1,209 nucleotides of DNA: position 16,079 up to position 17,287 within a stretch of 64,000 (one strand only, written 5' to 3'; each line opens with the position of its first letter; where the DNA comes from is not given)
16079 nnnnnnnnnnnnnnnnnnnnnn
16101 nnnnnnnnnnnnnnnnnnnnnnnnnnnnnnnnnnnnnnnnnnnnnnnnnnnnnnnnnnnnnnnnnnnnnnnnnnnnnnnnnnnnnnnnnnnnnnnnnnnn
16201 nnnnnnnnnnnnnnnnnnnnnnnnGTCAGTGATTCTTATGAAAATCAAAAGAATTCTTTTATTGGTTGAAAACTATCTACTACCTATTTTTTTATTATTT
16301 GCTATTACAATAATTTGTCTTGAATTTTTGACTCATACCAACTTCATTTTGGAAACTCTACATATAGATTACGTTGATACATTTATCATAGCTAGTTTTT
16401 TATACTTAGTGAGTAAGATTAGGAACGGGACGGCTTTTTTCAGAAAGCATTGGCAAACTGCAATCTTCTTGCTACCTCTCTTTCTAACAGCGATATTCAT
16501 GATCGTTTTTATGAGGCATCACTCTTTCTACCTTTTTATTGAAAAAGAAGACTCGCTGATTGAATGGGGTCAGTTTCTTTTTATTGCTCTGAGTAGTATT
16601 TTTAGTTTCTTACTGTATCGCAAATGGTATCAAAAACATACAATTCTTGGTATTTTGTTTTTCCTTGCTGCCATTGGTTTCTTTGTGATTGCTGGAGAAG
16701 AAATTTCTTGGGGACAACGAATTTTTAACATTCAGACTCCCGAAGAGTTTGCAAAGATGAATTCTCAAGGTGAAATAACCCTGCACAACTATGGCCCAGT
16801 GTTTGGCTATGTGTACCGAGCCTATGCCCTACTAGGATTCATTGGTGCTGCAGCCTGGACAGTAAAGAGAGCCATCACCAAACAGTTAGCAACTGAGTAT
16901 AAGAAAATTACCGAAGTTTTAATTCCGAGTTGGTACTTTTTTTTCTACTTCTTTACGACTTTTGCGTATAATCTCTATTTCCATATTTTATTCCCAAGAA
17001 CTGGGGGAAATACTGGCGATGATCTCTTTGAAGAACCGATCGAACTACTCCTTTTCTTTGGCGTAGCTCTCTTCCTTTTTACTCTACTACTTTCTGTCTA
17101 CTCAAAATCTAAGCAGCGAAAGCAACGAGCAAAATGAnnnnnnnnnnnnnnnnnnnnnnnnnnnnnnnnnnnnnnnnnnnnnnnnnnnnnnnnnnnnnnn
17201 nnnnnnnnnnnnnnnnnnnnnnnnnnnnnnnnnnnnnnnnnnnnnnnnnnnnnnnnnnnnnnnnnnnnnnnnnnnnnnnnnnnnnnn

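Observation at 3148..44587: ~41 kb envelope-glycosylation supercluster with an unusually large set of GT-C membrane glycosyltransferases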

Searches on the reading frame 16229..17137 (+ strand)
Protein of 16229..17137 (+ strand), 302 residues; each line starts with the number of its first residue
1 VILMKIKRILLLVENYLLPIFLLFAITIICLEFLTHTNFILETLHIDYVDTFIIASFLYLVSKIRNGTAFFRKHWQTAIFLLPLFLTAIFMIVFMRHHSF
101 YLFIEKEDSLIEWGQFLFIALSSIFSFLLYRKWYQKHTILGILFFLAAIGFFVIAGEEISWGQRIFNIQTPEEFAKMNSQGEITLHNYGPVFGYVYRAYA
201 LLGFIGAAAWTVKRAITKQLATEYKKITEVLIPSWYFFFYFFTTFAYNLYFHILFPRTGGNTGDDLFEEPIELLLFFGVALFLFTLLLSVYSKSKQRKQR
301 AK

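Call 4: search_protein_families(library=pfam, proteins=[window:16229-17137:+], max_evalue=0.01)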
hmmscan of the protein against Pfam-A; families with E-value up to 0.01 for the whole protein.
window:16229-17137:+ (302 aa): 0 families

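Call 10: search_protein_families(library=ncbifam, proteins=[window:16229-17137:+], max_evalue=0.01)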
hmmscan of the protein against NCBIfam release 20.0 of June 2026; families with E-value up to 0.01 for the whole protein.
window:16229-17137:+ (302 aa): 0 families

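Call 22: search_protein_families(library=pfam, proteins=[window:16229-17137:+], max_evalue=5)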
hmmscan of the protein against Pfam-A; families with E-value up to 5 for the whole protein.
window:16229-17137:+ (302 aa): 2 families
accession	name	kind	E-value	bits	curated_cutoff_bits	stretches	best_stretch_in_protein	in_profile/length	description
PF20043.4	DUF6445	-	0.014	15.8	24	1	45-74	107-136/224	Family of unknown function (DUF6445)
PF16020.10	Deltameth_res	-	0.04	14.2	27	0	134-156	21-43/52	Deltamethrin resistance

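Call 49: find_homologous_proteins(query=window:16229-17137:+, max_evalue=0.001)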
Query window:16229-17137:+ (302 aa): 653 proteins with E <= 0.001 among 4387 candidates; the best 120 are listed.
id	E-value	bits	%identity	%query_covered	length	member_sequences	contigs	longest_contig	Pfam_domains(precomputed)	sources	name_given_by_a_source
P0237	6.1e-191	651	100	99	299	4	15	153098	-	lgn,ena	-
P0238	4.4e-85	304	49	98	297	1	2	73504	-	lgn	-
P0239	1.1e-79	286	50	83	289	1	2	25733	-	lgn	-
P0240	2.7e-79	285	48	93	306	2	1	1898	-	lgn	-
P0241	3.5e-79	284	48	95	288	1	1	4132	-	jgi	-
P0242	3.0e-75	272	46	93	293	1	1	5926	-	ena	-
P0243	2.0e-74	269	46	97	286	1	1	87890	-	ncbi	-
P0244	8.8e-72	260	51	89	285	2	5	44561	-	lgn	-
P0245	2.8e-71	258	47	93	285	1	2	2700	-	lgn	-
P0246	3.5e-69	252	45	92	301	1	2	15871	-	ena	-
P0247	4.0e-68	248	46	91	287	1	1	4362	-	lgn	-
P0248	1.9e-66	243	45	89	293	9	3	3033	-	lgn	-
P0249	2.5e-63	232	44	87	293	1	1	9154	-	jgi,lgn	jgi:hypothetical protein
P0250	2.1e-54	203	42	80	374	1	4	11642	-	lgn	-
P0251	4.1e-52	196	44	67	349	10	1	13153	-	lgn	-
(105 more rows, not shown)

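Call 60: predict_structure(alignment_id=A3)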
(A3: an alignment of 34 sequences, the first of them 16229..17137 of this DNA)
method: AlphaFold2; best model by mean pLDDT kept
length: 302 residues; sequences in the alignment: 34
mean_pLDDT: 93.3   pTM: 0.89
mean pLDDT of the five models: 93.3, 92.5, 92.2, 92.1, 91.7
residues with pLDDT >= 90: 247; 70-90: 48; 50-70: 4; < 50: 3
segments of 3 or more residues with pLDDT < 50: 261-263
pLDDT, mean of each block of 10 residues (from residue 1): 95 95 97 96 98 97 90 92 97 96 91 96 98 97 98 94 89 88 87 93 98 96 96 98 97 78 73 98 97 87 80
secondary structure, 60 per line:
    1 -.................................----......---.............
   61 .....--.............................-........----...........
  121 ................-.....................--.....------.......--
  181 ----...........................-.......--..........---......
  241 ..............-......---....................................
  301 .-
elements in order: H2-34 H39-44 H48-65 H68-96 H98-105 H110-136 H138-158 H161-165 H172-177 H189-211 H213-219 H222-231 H235-254 H256-261 H265-301

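Call 81: fold_search(model_id=the predicted structure, library=pdb)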
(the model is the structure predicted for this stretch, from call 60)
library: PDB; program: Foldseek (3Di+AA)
matches with E <= 10: 57; with E <= 0.001: 0
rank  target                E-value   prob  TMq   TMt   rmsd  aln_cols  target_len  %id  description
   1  7t6u_R                1.4e+00  0.12  0.19  0.20  19.6       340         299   10  Structure of the human FPR2-Gi complex with CGEN-855A (released 2022-03-30)
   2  1yaf_C                1.6e+00  0.13  0.18  0.22  20.1       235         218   11  Structure of TenA from Bacillus subtilis (released 2005-02-22)
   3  8wgd_B                2.4e+00  0.16  0.25  0.14  10.7       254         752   12  mGlu2-4 inactive heterodimer (released 2024-11-27)
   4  6lw5_A                2.7e+00  0.10  0.22  0.19  17.2       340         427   13  Crystal structure of the human formyl peptide receptor 2 in complex with WKYMVm (released 2020-03-25)
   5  7wvv_R                2.9e+00  0.11  0.21  0.22  11.5       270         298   16  Cryo-EM structure of the human formyl peptide receptor 2 in complex with fMLFII and Gi2 (released 2022-04-13)
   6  2rd3_A                3.0e+00  0.05  0.15  0.17  20.2       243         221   14  Crystal structure of TenA homologue (HP1287) from Helicobacter pylori (released 2008-09-30)
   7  7e9g_S                3.1e+00  0.15  0.25  0.14  12.1       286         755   14  Cryo-EM structure of Gi-bound metabotropic glutamate receptor mGlu2 (released 2021-06-23)
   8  9kb6                  3.1e+00  0.08  0.20  0.12  16.7       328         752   12  Cryo-EM structure of LGR4 (released 2025-10-15)
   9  6wzg_R                3.6e+00  0.09  0.21  0.18  20.3       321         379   15  Human secretin receptor Gs complex (released 2020-08-12)
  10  9jih_A                3.9e+00  0.07  0.14  0.16  27.8       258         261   11  Crystal structure of BAR domain of ACAP4 (released 2026-01-14)
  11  5m0j_B                4.1e+00  0.14  0.26  0.31  10.4       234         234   11  Crystal structure of the cytoplasmic complex with She2p, She3p, and the ASH1 mRNA E3-localization element (released 2017-01-18)
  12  8j6p_R                4.6e+00  0.08  0.22  0.22  11.9       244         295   14  Cryo-EM structure of the MK-6892-bound human HCAR2-Gi1 complex (released 2023-12-06)
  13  8ji5_B                4.8e+00  0.03  0.13  0.16  22.2       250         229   13  Crystal structure of AetD in complex with 5-bromo-L-tryptophan and two Fe2+ (released 2023-11-15)
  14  8zx4_R                5.0e+00  0.06  0.18  0.19  13.2       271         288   12  LPI-bound GPR55 in complex with G13 (released 2024-11-13)
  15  6rv3_C                5.0e+00  0.05  0.16  0.18  21.9       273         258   14  Crystal structure of the human two pore domain potassium ion channel TASK-1 (K2P3.1) in a closed conformation with a b (released 2019-08-07)
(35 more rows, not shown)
